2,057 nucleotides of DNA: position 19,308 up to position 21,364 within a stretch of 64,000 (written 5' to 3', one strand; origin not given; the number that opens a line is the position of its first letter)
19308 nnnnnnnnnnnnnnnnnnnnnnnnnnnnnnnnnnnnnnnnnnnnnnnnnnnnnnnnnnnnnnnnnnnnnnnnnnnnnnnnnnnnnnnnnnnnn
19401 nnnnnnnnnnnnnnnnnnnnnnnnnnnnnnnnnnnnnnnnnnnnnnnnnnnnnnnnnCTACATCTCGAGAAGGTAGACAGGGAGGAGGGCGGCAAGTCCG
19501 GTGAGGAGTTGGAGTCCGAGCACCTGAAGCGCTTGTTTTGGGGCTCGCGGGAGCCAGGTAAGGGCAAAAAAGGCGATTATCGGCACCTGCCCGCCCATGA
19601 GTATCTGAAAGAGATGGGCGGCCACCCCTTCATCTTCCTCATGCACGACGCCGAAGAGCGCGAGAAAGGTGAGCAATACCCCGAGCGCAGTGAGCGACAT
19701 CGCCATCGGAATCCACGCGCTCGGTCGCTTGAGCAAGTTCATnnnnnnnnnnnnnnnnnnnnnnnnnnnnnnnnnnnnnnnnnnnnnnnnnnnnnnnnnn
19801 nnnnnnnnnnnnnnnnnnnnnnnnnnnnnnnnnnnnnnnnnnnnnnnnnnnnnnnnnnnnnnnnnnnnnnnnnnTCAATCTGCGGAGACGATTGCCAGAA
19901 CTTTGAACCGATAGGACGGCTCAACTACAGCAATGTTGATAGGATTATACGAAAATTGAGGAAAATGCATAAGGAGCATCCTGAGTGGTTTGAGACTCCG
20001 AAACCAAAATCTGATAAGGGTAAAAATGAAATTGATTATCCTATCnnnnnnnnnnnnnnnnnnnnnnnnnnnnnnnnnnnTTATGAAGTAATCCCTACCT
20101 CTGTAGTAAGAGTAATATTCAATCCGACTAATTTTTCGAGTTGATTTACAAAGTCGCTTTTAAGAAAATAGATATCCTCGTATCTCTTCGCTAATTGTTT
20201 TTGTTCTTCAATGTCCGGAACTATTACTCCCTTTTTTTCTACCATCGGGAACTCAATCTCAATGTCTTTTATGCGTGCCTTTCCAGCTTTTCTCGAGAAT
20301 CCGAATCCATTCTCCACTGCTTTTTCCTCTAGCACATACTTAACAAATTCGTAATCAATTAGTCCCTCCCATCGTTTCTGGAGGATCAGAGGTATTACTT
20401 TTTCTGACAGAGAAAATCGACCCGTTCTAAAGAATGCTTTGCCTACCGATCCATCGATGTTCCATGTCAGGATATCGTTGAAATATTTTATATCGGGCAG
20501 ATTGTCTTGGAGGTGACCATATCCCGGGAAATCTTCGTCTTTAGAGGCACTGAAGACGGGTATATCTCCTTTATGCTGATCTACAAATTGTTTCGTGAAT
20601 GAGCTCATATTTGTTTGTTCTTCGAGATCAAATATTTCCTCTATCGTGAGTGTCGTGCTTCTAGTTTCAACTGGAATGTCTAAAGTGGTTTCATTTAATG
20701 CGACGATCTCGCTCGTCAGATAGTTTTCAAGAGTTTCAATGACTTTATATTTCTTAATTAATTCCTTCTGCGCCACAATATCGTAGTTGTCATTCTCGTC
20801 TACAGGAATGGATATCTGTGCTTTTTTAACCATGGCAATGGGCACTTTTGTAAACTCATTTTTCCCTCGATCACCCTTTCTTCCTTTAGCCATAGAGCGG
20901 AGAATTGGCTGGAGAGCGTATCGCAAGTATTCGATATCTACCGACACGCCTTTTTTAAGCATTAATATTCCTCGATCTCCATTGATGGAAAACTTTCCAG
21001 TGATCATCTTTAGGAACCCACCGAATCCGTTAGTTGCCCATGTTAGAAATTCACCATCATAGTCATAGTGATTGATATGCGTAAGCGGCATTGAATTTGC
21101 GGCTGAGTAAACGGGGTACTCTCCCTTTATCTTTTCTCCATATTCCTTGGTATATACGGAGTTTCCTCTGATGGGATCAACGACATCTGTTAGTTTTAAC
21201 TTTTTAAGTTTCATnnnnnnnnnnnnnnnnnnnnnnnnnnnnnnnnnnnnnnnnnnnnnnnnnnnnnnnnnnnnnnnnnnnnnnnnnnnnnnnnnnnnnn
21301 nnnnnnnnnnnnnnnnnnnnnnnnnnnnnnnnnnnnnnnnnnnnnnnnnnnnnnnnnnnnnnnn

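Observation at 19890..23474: BcgI-like Type IIB restriction-modification island next to tRNA-Ser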

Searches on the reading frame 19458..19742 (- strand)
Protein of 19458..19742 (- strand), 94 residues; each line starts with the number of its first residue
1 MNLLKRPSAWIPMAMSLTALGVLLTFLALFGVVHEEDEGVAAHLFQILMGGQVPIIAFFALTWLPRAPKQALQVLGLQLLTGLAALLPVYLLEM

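Call 67: search_protein_families(library=pfam, proteins=[window:19458-19742:-], max_evalue=10)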
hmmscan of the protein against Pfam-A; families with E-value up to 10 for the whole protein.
window:19458-19742:- (94 aa): 2 families
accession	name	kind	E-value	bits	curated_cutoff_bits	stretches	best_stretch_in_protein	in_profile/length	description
PF04550.17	Phage_holin_3_2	-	0.002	19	25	1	15-79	9-71/86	Phage holin family 2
PF02656.20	DUF202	-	1.4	9.8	23.4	1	9-46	12-33/68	Domain of unknown function (DUF202)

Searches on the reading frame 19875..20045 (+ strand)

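Call 67: search_protein_families(library=pfam, proteins=[window:19875-20045:+], max_evalue=10)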
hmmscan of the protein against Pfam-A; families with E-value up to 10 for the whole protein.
seq(57 aa): 1 family
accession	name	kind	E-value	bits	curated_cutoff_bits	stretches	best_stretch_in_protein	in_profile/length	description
PF21082.3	MS_channel_3rd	-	0.053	14.4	21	1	20-45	12-40/88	Mechanosensitive ion channel MscS, C-terminal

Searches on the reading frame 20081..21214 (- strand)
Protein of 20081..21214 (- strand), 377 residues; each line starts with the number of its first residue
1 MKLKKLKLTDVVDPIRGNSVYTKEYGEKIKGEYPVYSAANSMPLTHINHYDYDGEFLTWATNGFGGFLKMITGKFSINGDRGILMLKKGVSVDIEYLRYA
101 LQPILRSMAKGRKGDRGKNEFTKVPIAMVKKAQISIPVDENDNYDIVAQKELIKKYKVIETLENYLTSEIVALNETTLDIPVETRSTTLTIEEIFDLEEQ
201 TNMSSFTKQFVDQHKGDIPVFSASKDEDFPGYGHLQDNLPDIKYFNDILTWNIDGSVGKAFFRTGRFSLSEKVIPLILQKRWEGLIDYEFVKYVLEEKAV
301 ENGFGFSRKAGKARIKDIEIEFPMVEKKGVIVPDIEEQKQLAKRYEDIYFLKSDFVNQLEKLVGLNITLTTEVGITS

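Call 4: search_protein_families(library=pfam, proteins=[window:20081-21214:-], max_evalue=0.1)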
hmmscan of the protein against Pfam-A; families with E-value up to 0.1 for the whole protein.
window:20081-21214:- (377 aa): 1 family
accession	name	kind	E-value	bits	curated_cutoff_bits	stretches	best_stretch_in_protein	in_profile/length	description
PF01420.25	Methylase_S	-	4.9e-17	63.1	22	2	188-332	6-146/168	Type I restriction modification DNA specificity domain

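Call 5: search_protein_families(library=ncbifam, proteins=[window:20081-21214:-], max_evalue=0.1)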
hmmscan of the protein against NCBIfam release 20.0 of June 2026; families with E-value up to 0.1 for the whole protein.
window:20081-21214:- (377 aa): 0 families

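Call 6: search_protein_families(library=padloc, proteins=[window:20081-21214:-], max_evalue=0.1)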
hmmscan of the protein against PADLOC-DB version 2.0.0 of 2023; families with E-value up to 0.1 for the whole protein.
window:20081-21214:- (377 aa): 9 families
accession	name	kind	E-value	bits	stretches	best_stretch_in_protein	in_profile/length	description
PDLC03131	Specificity_I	-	2.3e-20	71.3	2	6-88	253-336/439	Type I specificity subunit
PDLC03144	Specificity_I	-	1.8e-12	45.6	2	7-170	20-171/388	Type I specificity subunit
PDLC04137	mad5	-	5.1e-09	33.8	1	187-357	214-377/392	mads_5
PDLC03099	Specificity_I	-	8.6e-08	29.7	1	1-141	3-131/405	Type I specificity subunit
PDLC03169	Specificity_I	-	0.0034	14.8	1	256-349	297-386/461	Type I specificity subunit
PDLC03089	Specificity_I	-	0.0046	14.1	1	246-343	71-163/446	Type I specificity subunit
PDLC03188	Specificity_I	-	0.0065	13.4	1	230-360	293-429/458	Type I specificity subunit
PDLC03156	Specificity_I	-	0.0073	13.8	1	270-359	303-384/413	Type I specificity subunit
PDLC03105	Specificity_I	-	0.01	13.3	1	280-343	337-396/448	Type I specificity subunit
